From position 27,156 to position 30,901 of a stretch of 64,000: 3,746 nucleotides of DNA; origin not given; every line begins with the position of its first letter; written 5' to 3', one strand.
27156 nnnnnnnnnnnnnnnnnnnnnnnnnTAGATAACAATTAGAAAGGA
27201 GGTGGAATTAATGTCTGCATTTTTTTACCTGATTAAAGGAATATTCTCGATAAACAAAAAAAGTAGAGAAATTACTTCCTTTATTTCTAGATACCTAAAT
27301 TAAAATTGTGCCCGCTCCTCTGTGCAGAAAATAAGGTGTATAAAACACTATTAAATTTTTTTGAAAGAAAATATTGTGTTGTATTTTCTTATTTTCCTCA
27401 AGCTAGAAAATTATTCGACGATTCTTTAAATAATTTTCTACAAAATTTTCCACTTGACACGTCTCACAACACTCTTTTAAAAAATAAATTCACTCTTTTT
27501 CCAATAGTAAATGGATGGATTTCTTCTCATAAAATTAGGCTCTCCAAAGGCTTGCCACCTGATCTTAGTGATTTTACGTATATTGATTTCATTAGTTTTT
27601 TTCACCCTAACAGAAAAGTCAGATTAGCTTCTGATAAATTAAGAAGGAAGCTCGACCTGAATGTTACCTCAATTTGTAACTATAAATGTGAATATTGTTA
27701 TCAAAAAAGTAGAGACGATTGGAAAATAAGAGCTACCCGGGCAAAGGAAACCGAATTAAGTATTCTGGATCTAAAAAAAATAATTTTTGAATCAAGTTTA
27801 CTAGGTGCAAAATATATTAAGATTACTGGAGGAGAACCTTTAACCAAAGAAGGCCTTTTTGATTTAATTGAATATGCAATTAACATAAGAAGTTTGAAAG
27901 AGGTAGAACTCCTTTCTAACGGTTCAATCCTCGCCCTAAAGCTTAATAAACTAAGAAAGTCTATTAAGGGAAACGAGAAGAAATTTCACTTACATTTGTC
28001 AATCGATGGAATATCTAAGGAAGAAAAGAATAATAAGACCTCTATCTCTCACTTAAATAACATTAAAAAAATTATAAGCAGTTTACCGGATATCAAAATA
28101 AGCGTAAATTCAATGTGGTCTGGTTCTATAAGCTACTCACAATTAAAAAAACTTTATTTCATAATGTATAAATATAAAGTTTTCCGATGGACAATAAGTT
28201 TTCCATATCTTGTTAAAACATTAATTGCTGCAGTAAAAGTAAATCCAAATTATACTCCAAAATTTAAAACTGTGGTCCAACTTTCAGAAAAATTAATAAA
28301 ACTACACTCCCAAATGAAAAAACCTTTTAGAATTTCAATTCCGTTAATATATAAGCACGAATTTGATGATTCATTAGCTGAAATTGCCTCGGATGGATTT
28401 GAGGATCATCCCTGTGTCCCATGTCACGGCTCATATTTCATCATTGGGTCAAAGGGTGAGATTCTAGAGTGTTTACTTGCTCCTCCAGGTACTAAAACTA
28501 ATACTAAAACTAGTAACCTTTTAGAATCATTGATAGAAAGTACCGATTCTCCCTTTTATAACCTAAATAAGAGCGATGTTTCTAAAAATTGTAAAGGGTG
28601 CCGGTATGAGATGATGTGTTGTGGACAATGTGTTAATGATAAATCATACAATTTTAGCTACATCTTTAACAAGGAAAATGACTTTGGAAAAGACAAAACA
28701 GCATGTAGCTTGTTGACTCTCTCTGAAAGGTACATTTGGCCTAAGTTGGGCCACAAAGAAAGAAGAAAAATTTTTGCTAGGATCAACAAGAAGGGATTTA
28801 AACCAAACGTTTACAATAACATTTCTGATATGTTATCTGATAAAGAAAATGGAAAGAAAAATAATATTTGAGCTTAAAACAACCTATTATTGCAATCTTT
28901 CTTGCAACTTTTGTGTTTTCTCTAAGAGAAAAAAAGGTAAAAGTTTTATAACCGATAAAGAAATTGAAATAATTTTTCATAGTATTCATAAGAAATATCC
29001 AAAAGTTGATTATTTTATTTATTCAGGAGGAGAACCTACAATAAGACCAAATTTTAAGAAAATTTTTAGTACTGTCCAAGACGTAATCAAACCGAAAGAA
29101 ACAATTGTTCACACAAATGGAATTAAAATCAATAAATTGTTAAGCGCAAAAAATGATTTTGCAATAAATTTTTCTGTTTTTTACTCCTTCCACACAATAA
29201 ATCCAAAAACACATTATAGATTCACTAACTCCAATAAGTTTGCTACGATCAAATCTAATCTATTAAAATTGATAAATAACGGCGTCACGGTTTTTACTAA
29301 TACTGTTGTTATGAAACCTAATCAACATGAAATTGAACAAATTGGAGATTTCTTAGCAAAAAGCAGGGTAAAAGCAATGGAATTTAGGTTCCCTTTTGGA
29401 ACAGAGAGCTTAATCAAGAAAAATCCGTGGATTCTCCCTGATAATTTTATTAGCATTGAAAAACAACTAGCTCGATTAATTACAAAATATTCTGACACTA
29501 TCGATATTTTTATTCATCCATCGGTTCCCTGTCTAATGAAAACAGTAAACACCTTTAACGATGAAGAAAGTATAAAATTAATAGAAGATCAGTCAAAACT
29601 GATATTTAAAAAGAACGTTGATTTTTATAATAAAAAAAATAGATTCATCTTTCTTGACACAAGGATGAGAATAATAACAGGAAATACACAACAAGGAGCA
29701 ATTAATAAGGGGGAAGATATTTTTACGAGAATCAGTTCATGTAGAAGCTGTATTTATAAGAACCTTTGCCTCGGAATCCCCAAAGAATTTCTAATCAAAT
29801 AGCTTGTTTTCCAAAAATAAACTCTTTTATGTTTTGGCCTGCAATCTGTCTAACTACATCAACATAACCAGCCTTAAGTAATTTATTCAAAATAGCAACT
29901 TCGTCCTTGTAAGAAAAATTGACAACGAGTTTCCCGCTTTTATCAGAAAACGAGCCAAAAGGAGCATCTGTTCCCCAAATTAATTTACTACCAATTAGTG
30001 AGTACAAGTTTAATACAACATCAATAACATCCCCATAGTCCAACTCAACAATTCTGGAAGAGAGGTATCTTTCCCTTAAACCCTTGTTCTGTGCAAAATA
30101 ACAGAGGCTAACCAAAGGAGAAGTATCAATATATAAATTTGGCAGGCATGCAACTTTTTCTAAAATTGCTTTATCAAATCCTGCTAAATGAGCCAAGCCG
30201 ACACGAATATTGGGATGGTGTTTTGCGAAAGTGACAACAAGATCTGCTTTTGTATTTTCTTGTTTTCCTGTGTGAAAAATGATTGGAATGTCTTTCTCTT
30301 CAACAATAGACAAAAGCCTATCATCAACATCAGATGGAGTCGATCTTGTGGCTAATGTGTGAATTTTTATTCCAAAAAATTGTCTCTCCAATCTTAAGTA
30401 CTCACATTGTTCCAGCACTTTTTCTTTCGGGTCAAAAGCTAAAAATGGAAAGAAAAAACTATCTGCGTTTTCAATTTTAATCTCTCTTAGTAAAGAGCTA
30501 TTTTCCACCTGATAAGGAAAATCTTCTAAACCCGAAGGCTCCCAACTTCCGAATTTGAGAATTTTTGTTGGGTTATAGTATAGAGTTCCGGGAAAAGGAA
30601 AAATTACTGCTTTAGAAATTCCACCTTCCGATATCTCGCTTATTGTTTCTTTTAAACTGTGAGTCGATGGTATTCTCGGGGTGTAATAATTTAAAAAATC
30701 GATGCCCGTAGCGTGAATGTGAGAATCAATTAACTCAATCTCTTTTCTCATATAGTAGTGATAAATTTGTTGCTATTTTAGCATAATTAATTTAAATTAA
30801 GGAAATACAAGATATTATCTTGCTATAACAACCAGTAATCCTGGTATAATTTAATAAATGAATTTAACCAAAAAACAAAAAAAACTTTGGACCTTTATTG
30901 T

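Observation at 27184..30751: Cryptic RiPP-like cassette: a 30-aa SD-driven peptide, two radical-SAM/SPASM-type enzymes and a convergent amidohydrolase, wedged between tyrS and recG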

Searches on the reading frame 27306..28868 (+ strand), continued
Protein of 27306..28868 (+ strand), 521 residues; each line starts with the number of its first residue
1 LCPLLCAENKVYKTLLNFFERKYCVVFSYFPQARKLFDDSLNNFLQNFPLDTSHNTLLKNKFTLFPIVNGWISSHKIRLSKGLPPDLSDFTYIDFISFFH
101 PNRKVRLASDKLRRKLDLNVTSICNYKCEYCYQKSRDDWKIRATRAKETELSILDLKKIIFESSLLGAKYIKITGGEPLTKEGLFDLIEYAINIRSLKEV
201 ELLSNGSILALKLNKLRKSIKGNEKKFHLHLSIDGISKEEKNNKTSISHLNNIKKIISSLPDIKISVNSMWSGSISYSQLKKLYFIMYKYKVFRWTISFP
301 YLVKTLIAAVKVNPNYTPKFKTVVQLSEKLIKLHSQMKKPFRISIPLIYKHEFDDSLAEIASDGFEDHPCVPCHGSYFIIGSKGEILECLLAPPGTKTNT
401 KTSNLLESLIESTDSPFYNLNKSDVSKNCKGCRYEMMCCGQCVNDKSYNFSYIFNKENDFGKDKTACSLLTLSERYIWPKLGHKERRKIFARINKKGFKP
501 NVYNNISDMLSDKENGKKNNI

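Call 88: list_cluster_members(proteins=[P0009, P0011, P0013, P0015, P0016, P0144, P0145, P0147, P0149, P0151])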
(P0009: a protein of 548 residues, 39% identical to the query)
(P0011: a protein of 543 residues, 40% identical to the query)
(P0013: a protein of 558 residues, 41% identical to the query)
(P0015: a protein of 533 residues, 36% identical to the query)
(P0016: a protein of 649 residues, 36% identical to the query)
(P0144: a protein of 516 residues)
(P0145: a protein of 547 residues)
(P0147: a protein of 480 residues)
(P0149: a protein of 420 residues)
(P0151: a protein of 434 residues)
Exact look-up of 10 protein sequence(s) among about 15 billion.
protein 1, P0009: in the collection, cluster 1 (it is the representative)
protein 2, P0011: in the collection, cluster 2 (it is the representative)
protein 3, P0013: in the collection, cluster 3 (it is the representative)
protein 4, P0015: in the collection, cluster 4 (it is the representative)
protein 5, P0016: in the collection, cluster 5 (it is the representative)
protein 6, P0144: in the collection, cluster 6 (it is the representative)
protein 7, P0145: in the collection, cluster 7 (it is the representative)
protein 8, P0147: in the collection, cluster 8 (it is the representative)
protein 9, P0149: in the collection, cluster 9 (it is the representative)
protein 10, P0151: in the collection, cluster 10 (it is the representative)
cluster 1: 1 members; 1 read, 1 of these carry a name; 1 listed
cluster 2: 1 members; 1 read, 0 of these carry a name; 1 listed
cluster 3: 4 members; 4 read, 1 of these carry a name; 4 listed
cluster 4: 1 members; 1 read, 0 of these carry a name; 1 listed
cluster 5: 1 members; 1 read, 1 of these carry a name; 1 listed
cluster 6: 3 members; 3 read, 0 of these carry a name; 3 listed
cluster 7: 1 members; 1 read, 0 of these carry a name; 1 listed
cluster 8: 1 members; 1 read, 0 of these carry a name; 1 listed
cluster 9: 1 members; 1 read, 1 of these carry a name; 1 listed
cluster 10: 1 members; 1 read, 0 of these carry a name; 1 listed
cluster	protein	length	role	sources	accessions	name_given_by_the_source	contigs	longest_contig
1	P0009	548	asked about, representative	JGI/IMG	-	radical SAM protein with 4Fe4S-binding SPASM domain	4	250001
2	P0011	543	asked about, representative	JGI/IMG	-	-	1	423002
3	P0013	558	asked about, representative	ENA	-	-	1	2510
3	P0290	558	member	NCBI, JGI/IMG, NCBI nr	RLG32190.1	hypothetical protein DRN98_05630 [Methanosarcinales archaeon] | MAG: hypothetical protein DRN98_05630 [Methanosarcinales archaeon]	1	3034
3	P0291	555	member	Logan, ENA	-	-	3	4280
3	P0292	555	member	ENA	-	-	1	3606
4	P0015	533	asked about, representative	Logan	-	-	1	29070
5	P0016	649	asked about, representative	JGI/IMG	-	radical SAM protein with 4Fe4S-binding SPASM domain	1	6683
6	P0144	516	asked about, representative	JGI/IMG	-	-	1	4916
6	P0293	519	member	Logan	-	-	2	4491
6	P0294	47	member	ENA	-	-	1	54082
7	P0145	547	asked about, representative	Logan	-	-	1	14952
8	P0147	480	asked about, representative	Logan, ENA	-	-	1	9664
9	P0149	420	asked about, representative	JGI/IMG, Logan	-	radical SAM protein with 4Fe4S-binding SPASM domain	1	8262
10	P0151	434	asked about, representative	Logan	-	-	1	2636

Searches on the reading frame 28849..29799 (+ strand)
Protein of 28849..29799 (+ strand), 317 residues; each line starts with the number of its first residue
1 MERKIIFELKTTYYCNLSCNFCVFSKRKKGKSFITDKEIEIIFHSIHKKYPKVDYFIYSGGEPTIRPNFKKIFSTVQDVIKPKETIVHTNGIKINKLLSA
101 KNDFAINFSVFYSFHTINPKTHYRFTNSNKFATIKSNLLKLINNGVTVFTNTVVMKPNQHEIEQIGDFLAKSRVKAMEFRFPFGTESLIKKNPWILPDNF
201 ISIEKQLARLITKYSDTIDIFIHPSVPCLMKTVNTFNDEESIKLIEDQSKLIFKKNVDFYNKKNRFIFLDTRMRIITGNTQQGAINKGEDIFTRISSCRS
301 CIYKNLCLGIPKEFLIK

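Call 4: search_protein_families(library=pfam, proteins=[window:28849-29799:+], max_evalue=1)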
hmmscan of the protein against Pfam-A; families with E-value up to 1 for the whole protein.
window:28849-29799:+ (317 aa): 3 families
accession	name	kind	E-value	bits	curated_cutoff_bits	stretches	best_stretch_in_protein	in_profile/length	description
PF04055.27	Radical_SAM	-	5.5e-18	66.1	29.5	1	10-169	2-166/166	Radical SAM superfamily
PF13353.11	Fer4_12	-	4.3e-05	24.3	22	1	14-104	14-105/137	4Fe-4S single cluster domain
PF19238.5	Radical_SAM_2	-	0.028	14.6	26.7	1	111-156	81-126/151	Radical SAM-like domain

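Call 5: search_protein_families(library=ncbifam, proteins=[window:28849-29799:+], max_evalue=1)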
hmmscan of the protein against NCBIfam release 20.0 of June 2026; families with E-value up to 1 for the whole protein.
window:28849-29799:+ (317 aa): 59 families (the best 25 are shown)
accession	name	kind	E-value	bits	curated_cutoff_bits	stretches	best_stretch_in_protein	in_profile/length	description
TIGR02668.1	moaA_archaeal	equivalog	4.5e-17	62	325.25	1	10-175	15-179/303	GTP 3',8-cyclase MoaA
TIGR02666.1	moaA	equivalog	4.8e-17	61.9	284.05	1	12-181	17-189/336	GTP 3',8-cyclase MoaA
NF001199.0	PRK00164.2-1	equivalog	1.2e-15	57.5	231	1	8-173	15-179/308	GTP 3',8-cyclase MoaA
TIGR04055.1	rSAM_NirJ2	equivalog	6.2e-15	55.5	500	1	9-230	4-220/326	putative heme d1 biosynthesis radical SAM protein NirJ2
NF045702.1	rSAM_GDGT_ether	equivalog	2e-14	53.1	450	1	7-246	88-332/486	tetraether lipid synthase Tes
NF045646.2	rSAM_Se_TrsS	equivalog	7.1e-13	47.9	490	1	9-171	90-253/441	radical SAM (seleno)protein TrsS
TIGR03942.1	sulfatase_rSAM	equivalog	9.6e-11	41.3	349.45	1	12-309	8-322/363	anaerobic sulfatase maturase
TIGR03977.1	rSAM_pair_HxsC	equivalog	2.2e-10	39.9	267.9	1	11-171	31-192/292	His-Xaa-Ser system radical SAM maturase HxsC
TIGR03962.1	mycofact_rSAM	equivalog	8.4e-10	38.3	265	1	5-171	12-172/339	mycofactocin radical SAM maturase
NF041298.1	rSAM_mat_DynA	equivalog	1.5e-09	37.3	450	1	9-174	5-179/356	dynobactin maturation radical SAM/SPASM protein DynA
NF038332.1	rSAM_rare_HxsC4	exception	2e-09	37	500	1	10-177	19-189/335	radical SAM protein HxsC4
NF045574.1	sacti_mat_StsB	exception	3.3e-09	36.1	625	1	12-177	103-264/466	StsB family radical SAM/SPASM domain sactipeptide maturase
TIGR04317.1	W_rSAM_matur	equivalog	9.5e-09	34.8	380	1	5-177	6-179/349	tungsten cofactor oxidoreductase radical SAM maturase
TIGR02495.1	NrdG2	equivalog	1.5e-08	34.2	131.15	1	15-97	26-105/193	anaerobic ribonucleoside-triphosphate reductase activating protein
NF038283.1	viperin_w_prok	equivalog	2.8e-08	33.3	180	1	12-177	9-186/281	viperin family antiviral radical SAM protein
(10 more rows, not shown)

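Call 31: search_protein_families(library=padloc, proteins=[window:28849-29799:+], max_evalue=0.1)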
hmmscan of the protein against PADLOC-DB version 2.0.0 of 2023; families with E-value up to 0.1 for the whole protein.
window:28849-29799:+ (317 aa): 2 families
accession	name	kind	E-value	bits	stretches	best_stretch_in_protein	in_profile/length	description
PDLC02903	pVip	-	9.4e-12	42.9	1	11-180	6-172/257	Viperins not associated with kinases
PDLC02904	pVip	-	2.6e-11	41.5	1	8-193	6-189/262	Viperins associated with kinases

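Call 38: find_homologous_proteins(query=window:28849-29799:+, max_evalue=0.001)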
Query window:28849-29799:+ (317 aa): 4 proteins with E <= 0.001 among 801 candidates.
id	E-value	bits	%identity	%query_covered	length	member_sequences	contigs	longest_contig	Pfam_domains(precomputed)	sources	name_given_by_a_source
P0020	8.0e-208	707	100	100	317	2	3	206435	PF04055.28,PF13353.12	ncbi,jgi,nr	ncbi:radical SAM protein [Candidatus Microgenomates bacterium]|jgi:MoaA/NifB/PqqE/SkfB family radica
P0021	4.1e-84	300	45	99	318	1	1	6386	PF04055.28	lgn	-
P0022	4.8e-82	294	43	99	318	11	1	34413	PF04055.28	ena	-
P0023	1.1e-75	273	41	99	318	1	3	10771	PF04055.28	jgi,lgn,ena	-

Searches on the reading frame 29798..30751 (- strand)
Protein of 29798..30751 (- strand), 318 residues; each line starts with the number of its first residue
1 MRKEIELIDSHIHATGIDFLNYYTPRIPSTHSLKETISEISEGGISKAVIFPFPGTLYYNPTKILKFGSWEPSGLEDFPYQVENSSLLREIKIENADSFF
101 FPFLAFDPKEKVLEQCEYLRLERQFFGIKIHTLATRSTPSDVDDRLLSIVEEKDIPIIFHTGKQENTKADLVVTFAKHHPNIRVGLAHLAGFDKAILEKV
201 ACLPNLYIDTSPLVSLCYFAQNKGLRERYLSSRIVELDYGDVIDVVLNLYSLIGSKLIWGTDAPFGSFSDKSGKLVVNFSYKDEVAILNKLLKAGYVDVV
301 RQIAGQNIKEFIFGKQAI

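Call 4: search_protein_families(library=pfam, proteins=[window:29798-30751:-], max_evalue=1)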
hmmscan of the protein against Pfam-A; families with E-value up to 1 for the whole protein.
window:29798-30751:- (318 aa): 2 families
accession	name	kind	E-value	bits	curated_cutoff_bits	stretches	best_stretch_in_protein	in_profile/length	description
PF04909.20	Amidohydro_2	-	1.7e-12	48.2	26.4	1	81-268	63-252/289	Amidohydrolase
PF01979.26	Amidohydro_1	-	0.061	13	25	1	7-203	6-201/345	Amidohydrolase family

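Call 5: search_protein_families(library=ncbifam, proteins=[window:29798-30751:-], max_evalue=1)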
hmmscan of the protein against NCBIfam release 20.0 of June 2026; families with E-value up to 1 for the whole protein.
window:29798-30751:- (318 aa): 0 families

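Call 31: search_protein_families(library=padloc, proteins=[window:29798-30751:-], max_evalue=0.1)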
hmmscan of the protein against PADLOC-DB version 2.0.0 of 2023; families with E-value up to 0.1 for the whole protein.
window:29798-30751:- (318 aa): 0 families

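Call 59: search_solved_structures(query=A2, max_evalue=1)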
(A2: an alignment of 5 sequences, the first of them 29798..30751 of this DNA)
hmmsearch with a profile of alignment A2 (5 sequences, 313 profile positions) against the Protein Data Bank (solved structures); distinct sequences matched with E-value up to 1: 2.
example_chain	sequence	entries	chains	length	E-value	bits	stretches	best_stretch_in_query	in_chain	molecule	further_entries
3cjp_A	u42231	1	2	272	0.027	17.3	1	156-216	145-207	Predicted amidohydrolase, dihydroorotase family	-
4aaj_A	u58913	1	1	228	0.1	15.4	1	5-180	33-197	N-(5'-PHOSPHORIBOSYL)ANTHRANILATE ISOMERASE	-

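Call 87: predict_structure(protein=window:29798-30751:-)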
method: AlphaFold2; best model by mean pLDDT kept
length: 318 residues; sequences in the alignment: 1
mean_pLDDT: 43.9   pTM: 0.43
mean pLDDT of the five models: 43.9, 40.7, 32.7, 28.0, 26.7
residues with pLDDT >= 90: 0; 70-90: 29; 50-70: 86; < 50: 203
segments of 3 or more residues with pLDDT < 50: 1-127, 130-139, 161-163, 210-222, 224-237, 257-279, 306-318
pLDDT, mean of each block of 10 residues (from residue 1): 25 23 26 32 26 26 24 25 26 28 33 41 42 40 59 64 58 78 67 68 68 47 44 44 60 53 40 38 58 62 46 31
secondary structure, 60 per line:
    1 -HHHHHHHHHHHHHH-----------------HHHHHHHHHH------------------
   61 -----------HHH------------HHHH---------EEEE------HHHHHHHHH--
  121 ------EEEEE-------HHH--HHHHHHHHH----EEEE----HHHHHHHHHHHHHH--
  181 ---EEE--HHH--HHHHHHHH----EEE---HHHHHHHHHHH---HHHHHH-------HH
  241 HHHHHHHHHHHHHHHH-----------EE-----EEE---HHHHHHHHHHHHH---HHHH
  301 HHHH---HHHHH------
elements in order: H2-15 H33-42 H87-90 E100-103 H110-118 E127-131 H144-152 E157-160 H165-178 E184-186 H194-201 E206-208 H212-222 H226-231 H239-256 E275-277 H281-293 H297-304 H308-312
